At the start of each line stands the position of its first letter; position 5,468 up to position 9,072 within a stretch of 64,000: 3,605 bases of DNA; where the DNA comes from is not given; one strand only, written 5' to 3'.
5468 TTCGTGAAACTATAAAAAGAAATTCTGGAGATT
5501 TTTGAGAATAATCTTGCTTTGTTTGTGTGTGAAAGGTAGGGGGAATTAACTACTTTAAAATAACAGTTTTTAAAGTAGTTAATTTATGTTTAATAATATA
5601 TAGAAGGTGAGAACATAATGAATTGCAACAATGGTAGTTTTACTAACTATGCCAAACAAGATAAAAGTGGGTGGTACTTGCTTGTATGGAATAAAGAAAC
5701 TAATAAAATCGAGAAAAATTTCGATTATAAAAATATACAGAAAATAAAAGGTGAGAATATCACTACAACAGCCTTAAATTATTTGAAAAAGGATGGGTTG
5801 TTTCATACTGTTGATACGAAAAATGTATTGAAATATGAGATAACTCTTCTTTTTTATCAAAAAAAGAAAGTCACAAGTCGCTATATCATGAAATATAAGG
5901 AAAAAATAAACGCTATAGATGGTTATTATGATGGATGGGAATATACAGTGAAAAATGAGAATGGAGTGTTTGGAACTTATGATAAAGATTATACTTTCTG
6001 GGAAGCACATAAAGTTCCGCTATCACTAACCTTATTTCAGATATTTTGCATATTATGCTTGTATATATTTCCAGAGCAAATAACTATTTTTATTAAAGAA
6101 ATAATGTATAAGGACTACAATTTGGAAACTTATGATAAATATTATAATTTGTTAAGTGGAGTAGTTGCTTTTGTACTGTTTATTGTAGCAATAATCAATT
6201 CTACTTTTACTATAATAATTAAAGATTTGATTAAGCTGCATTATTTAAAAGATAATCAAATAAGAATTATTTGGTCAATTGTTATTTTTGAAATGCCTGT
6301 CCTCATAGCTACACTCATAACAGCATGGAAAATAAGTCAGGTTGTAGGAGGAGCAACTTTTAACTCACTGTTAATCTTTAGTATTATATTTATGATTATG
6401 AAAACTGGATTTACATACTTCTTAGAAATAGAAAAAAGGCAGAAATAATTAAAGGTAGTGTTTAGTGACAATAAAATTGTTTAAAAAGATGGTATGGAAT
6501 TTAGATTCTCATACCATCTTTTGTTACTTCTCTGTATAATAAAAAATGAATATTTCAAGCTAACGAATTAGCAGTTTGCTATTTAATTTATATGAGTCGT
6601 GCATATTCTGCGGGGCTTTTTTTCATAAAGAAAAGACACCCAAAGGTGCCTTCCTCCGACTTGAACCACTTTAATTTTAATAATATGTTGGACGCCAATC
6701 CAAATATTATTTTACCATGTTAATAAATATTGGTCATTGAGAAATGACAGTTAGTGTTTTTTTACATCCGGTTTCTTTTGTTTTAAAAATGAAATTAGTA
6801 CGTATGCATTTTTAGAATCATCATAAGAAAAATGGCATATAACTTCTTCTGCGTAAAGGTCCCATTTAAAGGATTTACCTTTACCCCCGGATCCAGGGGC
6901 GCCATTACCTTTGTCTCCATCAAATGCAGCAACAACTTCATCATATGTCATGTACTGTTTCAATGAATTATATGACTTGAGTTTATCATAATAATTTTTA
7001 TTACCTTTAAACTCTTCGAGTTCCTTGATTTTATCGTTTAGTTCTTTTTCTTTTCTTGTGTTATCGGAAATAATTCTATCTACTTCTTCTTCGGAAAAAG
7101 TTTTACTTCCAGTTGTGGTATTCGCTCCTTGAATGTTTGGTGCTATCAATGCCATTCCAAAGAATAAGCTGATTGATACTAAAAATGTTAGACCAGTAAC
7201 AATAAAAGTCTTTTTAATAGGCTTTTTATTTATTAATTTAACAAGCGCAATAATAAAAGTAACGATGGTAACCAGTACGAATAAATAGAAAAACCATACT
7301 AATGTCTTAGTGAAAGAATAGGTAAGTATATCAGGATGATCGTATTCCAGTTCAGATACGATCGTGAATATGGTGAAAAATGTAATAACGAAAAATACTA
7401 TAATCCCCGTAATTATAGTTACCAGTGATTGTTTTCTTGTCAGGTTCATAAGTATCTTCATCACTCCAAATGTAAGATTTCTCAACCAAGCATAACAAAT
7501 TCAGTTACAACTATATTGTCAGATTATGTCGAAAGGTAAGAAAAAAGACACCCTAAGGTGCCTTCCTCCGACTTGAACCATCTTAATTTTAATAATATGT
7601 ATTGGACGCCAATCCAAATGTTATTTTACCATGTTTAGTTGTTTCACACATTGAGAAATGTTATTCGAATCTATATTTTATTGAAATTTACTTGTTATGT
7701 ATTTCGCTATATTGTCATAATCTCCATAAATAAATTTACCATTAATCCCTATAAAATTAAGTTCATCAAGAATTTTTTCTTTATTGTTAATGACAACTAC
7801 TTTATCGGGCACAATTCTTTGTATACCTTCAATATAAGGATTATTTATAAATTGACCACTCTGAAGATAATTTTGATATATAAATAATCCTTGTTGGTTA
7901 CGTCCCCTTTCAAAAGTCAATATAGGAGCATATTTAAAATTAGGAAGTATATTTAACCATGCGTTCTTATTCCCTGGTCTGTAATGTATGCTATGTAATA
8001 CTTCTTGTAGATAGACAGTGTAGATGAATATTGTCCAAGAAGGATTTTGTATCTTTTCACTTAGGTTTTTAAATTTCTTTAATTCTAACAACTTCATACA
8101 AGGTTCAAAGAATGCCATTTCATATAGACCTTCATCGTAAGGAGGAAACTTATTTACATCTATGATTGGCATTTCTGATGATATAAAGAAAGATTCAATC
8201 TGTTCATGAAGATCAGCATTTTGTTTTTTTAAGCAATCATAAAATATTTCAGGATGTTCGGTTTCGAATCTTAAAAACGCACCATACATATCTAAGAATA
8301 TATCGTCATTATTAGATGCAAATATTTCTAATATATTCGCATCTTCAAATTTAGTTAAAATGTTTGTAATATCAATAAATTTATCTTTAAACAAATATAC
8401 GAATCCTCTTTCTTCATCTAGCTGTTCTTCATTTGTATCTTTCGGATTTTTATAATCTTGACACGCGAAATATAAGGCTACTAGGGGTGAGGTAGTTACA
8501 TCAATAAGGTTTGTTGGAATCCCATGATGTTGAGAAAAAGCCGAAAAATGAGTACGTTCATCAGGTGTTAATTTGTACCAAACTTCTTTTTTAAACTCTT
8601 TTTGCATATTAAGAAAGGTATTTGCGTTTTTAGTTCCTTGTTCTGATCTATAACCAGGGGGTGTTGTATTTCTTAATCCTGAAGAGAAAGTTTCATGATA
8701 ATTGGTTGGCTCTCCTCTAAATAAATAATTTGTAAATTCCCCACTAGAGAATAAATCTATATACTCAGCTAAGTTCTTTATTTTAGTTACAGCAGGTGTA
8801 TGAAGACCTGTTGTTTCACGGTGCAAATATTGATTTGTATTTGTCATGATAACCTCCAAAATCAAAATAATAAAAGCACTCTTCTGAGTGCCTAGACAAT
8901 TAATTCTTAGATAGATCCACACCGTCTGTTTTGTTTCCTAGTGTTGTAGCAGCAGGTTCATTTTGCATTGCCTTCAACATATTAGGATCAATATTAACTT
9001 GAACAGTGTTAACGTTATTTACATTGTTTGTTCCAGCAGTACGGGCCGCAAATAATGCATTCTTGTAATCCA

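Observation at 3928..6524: HEPN (Rx4H) protein plus 4-TM partner: candidate two-gene abortive-infection/defence module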

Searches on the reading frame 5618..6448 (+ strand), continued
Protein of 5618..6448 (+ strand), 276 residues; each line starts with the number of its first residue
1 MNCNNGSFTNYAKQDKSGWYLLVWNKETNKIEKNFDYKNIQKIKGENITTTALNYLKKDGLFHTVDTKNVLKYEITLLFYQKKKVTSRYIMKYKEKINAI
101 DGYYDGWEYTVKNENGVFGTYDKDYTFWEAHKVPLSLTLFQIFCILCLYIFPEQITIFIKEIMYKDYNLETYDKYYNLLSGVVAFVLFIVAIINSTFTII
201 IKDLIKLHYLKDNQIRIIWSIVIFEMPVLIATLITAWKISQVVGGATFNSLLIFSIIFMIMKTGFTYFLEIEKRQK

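Call 56: fold_search(model_id=the predicted structure, library=pdb)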
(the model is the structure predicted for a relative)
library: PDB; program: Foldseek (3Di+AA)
matches with E <= 10: 268; with E <= 0.001: 0
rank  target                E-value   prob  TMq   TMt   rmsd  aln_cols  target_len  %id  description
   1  9p92_R                1.2e-01  0.16  0.15  0.13  25.2       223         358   15  Cryo-EM structure of the PAC1nR-VIP-Gs complex (released 2025-11-19)
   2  8z7k_B                1.4e-01  0.47  0.18  0.30  13.7       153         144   14  Crystal structure of Hemolysin co-regulated protein 1 (Hcp1) VariantB from Burkholderia pseudomallei (released 2024-12-25)
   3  8z7k_A                2.2e-01  0.41  0.18  0.32  13.4       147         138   16  Crystal structure of Hemolysin co-regulated protein 1 (Hcp1) VariantB from Burkholderia pseudomallei (released 2024-12-25)
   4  5w3s_A                3.4e-01  0.09  0.19  0.13  17.9       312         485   12  Cryo-electron microscopy structure of a TRPML3 ion channel (released 2017-10-11)
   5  4ua3_B                5.0e-01  0.08  0.12  0.16  10.7       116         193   12  Crystal structure of selenomethionine labeled SpNatD (released 2015-01-28)
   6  4hkh_B                5.3e-01  0.21  0.17  0.30  14.0       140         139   11  Structure of the Hcp1 protein from E. coli EAEC 042 pathovar, mutants N93W-S158W (released 2013-12-11)
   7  2vbq_B                1.2e+00  0.07  0.11  0.18  12.2        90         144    4  Structure of AAC(6')-Iy in complex with bisubstrate analog CoA-S- monomethyl-acetylneamine. (released 2008-01-08)
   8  2i79_D                1.3e+00  0.08  0.11  0.16  13.2       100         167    7  The crystal structure of the acetyltransferase of GNAT family from Streptococcus pneumoniae (released 2006-10-10)
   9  7vvm_R                1.4e+00  0.06  0.17  0.15  25.5       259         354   12  PTH-bound human PTH1R in complex with Gs (class3) (released 2022-08-03)
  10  4ua3_A                1.4e+00  0.06  0.10  0.14   9.3        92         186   12  Crystal structure of selenomethionine labeled SpNatD (released 2015-01-28)
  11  3frm_A                1.4e+00  0.06  0.09  0.09  13.1        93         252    9  The crystal structure of a functionally unknown conserved protein from Staphylococcus epidermidis ATCC 12228. (released 2009-01-27)
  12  6r76_D                1.4e+00  0.06  0.08  0.07  18.4        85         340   16  Crystal structure of trans-3-Hydroxy-L-proline dehydratase from Thermococcus litoralis - open conformation (released 2019-07-03)
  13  8glv_Eb               1.7e+00  0.02  0.11  0.03  43.8       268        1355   11  96-nm repeat unit of doublet microtubules from Chlamydomonas reinhardtii flagella (released 2023-05-31)
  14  1s5k_B                1.8e+00  0.06  0.11  0.19  13.1        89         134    6  Aminoglycoside N-Acetyltransferase AAC(6')-Iy in Complex with CoA and N-terminal His(6)-tag (crystal form 1) (released 2004-05-18)
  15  7xay_A                1.8e+00  0.03  0.10  0.09  14.2       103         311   10  Crystal structure of Hat1-Hat2-Asf1-H3-H4 (released 2022-05-18)
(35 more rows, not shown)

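Call 66: find_homologous_proteins(query=L055:3590-5542:+, max_evalue=0.001)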
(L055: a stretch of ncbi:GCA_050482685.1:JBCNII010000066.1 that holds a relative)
Query L055:3590-5542:+ (650 aa): 8 proteins with E <= 0.001 among 8000 candidates.
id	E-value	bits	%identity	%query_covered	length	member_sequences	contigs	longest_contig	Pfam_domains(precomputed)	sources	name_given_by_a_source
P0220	0.0e+0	1435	100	100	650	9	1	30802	-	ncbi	ncbi:hypothetical protein ABEX08_29630 [Priestia megaterium]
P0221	0.0e+0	1143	79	100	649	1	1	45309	-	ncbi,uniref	ncbi:hypothetical protein ABEY65_03410 [Priestia aryabhattai]|uniref:hypothetical protein n=1 Tax=Pr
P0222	1.8e-246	838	60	100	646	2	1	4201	-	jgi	-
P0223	2.3e-239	814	61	99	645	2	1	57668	-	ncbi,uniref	ncbi:hypothetical protein ABE236_00050 [Priestia endophytica]|uniref:hypothetical protein n=1 Tax=Pr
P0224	2.8e-58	216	30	92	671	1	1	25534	-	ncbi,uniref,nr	ncbi:hypothetical protein [Methanococcoides seepicolus]|uniref:Apea-like HEPN domain-containing prot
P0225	1.7e-57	214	29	93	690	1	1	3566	-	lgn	-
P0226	2.8e-56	210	30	92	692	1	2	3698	-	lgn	-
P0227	1.9e-52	197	29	96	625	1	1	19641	-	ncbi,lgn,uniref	ncbi:hypothetical protein [Polaribacter sp.]|uniref:hypothetical protein n=1 Tax=Polaribacter sp. Ta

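Call 68: find_encoding_contigs(protein=P0223, flank=4000, max_places=2)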
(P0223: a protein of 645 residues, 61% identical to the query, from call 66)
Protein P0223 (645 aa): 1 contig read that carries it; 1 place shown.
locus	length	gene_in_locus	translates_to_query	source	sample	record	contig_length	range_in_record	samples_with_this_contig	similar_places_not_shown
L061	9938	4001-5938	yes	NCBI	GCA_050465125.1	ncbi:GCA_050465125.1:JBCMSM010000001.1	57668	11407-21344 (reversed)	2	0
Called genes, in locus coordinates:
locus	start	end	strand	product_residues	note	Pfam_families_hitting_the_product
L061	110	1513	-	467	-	PF25816:RamC_N, PF00069:Pkinase, PF01636:APH (faint), PF07714:PK_Tyr_Ser-Thr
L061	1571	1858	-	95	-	-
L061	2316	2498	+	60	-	PF26372:DUF8096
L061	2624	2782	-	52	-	-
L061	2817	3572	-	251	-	PF07894:SACK1, PF13091:PLDc_2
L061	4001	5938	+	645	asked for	-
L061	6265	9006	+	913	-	PF20464:MmeI_N, PF20465:MmeI_hel, PF20473:MmeI_Mtase, PF07669:Eco57I, PF20466:MmeI_TRD, PF20467:MmeI_C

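Call 69: find_encoding_contigs(protein=P0221, flank=4000, max_places=2)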
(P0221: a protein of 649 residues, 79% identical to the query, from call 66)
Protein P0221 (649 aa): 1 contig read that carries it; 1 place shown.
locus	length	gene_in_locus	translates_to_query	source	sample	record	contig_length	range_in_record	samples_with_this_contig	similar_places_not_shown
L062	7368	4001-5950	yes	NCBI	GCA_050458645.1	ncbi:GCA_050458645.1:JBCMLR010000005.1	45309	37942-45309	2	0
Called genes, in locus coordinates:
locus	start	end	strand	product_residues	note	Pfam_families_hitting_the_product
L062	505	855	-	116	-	-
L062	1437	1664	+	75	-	PF13443:HTH_26 (weak), PF01381:HTH_3 (weak)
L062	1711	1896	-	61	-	PF26372:DUF8096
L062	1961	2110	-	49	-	-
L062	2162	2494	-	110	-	PF08863:YolD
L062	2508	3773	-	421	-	PF00817:IMS, PF21999:IMS_HHH_1, PF11799:IMS_C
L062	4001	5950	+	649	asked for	-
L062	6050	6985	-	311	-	PF14253:AbiH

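Call 84: search_dna_similar(query=window:5618-6448:+, collection=plasmids, mode=protein, max_rows=60, max_evalue=1e-10)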
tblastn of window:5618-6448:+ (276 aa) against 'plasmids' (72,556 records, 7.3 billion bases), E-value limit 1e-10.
Records with a match: 4; places in all: 4; records where one place covers at least 80% of the query: 4.
Best place of each record, by identity: >=99% 1; 90-95% 1; <60% 2.
By first word of the organism name: Bacillus 4.
By predicted mobility (MOB-suite, as given by PLSDB): non-mobilizable 2; mobilizable 2.
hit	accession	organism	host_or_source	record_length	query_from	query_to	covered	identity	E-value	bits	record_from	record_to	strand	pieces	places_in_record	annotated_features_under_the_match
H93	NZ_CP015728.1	Bacillus cereus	sludge of an anaerobic digestion reactor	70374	1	276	100%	100.0%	4e-170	528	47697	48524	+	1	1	hypothetical protein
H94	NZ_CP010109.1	Bacillus thuringiensis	soil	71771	1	276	100%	90.2%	6e-154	481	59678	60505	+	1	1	hypothetical protein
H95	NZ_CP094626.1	Bacillus thuringiensis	whole organism,soil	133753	1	276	100%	49.8%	6e-74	252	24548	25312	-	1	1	hypothetical protein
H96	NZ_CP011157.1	Bacillus cereus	cell culture,vomit of food poisoning ...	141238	1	276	100%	49.8%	6e-74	252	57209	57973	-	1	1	hypothetical protein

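Call 86: search_dna_similar(query=window:5618-6448:+, collection=phages, mode=protein, max_rows=15, max_evalue=0.00001)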
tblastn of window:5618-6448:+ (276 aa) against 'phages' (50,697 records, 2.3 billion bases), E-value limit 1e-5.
No match.

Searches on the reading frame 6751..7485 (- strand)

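Call 3: search_protein_families(library=pfam, proteins=[window:6751-7485:-], max_evalue=1)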
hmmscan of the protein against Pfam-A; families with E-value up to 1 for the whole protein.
window:6751-7485:- (244 aa): 9 families
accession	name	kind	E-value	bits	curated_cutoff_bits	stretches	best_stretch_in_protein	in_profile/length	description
PF12725.13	DUF3810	-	0.0017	18.2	28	1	53-177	19-149/311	Protein of unknown function (DUF3810)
PF19529.4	DUF6057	-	0.018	14.4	29.8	1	8-147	171-267/569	Family of unknown function (DUF6057)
PF01757.29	Acyl_transf_3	-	0.046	13.2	31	1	22-110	77-170/326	Acyltransferase domain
PF14997.11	CECR6_TMEM121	-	0.077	13.3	25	1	62-109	5-51/194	CECR6/TMEM121 family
PF25592.1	DUF7937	-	0.14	11.4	31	1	17-112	136-224/402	Domain of unknown function (DUF7937)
PF20177.3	DUF6542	-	0.16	12.3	27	1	15-85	47-119/123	Domain of unknown function (DUF6542)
PF05816.16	TelA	-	0.21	11.1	30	1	132-173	96-138/332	Toxic anion resistance protein (TelA)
PF01127.27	Sdh_cyt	-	0.34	11.5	25.8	1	15-77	18-82/122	Succinate dehydrogenase/Fumarate reductase transmembrane subunit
PF11196.13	DUF2834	-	0.64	10.8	22.9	0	28-114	6-92/96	Protein of unknown function DUF2834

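Call 4: search_protein_families(library=padloc, proteins=[window:6751-7485:-], max_evalue=1)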
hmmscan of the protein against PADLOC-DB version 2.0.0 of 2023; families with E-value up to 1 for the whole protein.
window:6751-7485:- (244 aa): 1 family
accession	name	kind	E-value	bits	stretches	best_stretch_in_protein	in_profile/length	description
PDLC01970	CARF_TM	-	0.33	9.2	1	9-173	1-88/179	-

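Call 5: search_protein_families(library=ncbifam, proteins=[window:6751-7485:-], max_evalue=1)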
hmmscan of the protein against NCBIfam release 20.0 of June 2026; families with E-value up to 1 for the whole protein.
window:6751-7485:- (244 aa): 10 families
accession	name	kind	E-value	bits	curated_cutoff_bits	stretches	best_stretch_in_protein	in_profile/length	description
TIGR04154.1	archaeo_STT3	subfamily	0.0024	16.3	450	1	5-141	220-350/831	oligosaccharyl transferase, archaeosortase A system-associated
NF045993.1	MAG0130_MAG3770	subfamily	0.0044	17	85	1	53-123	10-78/140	MAG0130/MAG3770 family membrane protein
NF041310.1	Prot_Kin_Rio1_Halo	equivalog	0.023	14.1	480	1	130-191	25-84/273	serine/threonine-protein kinase Rio1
TIGR04230.1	seadorna_VP11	equivalog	0.025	14.4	75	1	70-186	23-144/175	seadornavirus VP11 protein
TIGR03025.1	EPS_sugtrans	subfamily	0.028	13.7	295.55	1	27-156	31-157/445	exopolysaccharide biosynthesis polyprenyl glycosylphosphotransferase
NF038018.1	qmoC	equivalog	0.029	13.8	300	1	4-124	169-288/360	quinone-interacting membrane-bound oxidoreductase complex subunit QmoC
TIGR03937.1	PgaC_IcaA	equivalog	0.093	11.7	422.3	1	14-89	323-395/407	poly-beta-1,6-N-acetyl-D-glucosamine synthase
NF041506.1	VapD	equivalog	0.11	12.9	100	0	157-182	14-34/91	VapD family protein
NF043039.1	HgcAB_like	equivalog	0.12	11.9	285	1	11-120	172-281/350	HgcAB-like fusion protein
NF045974.1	conju_CD1108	subfamily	0.38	10.5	100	1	83-159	46-122/190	CD1108 family mobile element protein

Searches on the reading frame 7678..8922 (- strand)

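Call 3: search_protein_families(library=pfam, proteins=[window:7678-8922:-], max_evalue=1)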
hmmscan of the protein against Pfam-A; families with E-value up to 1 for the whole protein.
window:7678-8922:- (414 aa): 1 family
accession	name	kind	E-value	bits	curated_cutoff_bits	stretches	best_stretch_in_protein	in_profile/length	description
PF08867.16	FRG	-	5.3e-17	63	25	1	65-160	2-92/94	FRG domain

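Call 4: search_protein_families(library=padloc, proteins=[window:7678-8922:-], max_evalue=1)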
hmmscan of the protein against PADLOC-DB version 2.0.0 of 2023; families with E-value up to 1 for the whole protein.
window:7678-8922:- (414 aa): 14 families
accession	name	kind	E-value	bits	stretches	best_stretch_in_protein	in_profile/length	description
PDLC04938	PDC-S15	-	1.9e-31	107.6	2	16-185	30-169/276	-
PDLC04936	PDC-S15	-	3.3e-25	87.1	2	19-179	8-140/300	-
PDLC04933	PDC-S15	-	1.4e-21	75.3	2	44-180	8-125/286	-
PDLC04937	PDC-S15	-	2.9e-19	67.7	2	47-205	16-170/254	-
PDLC04927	PDC-S15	-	4e-17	60.2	2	130-180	92-145/422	-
PDLC04926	PDC-S15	-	1.8e-14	51.5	2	103-158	69-122/300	-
PDLC04930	PDC-S15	-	9.1e-14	49.3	2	45-165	3-123/380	-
PDLC04929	PDC-S15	-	1.5e-13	49.3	1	123-166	91-134/308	-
PDLC04934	PDC-S15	-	1.3e-10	38.9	1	45-188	36-177/416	-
PDLC04939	PDC-S15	-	6.8e-10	36.4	2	129-156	84-111/487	-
PDLC04931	PDC-S15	-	1.8e-09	35.8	2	61-159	60-161/282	-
PDLC04940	PDC-S15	-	2.3e-06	25.4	1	115-164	113-158/280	-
PDLC04932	PDC-S15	-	3.2e-06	24.7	1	122-202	107-183/324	-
PDLC04935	PDC-S15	-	0.0013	15.7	1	122-158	191-227/535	-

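Call 5: search_protein_families(library=ncbifam, proteins=[window:7678-8922:-], max_evalue=1)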
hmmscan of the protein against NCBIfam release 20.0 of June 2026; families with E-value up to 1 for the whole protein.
window:7678-8922:- (414 aa): 0 families
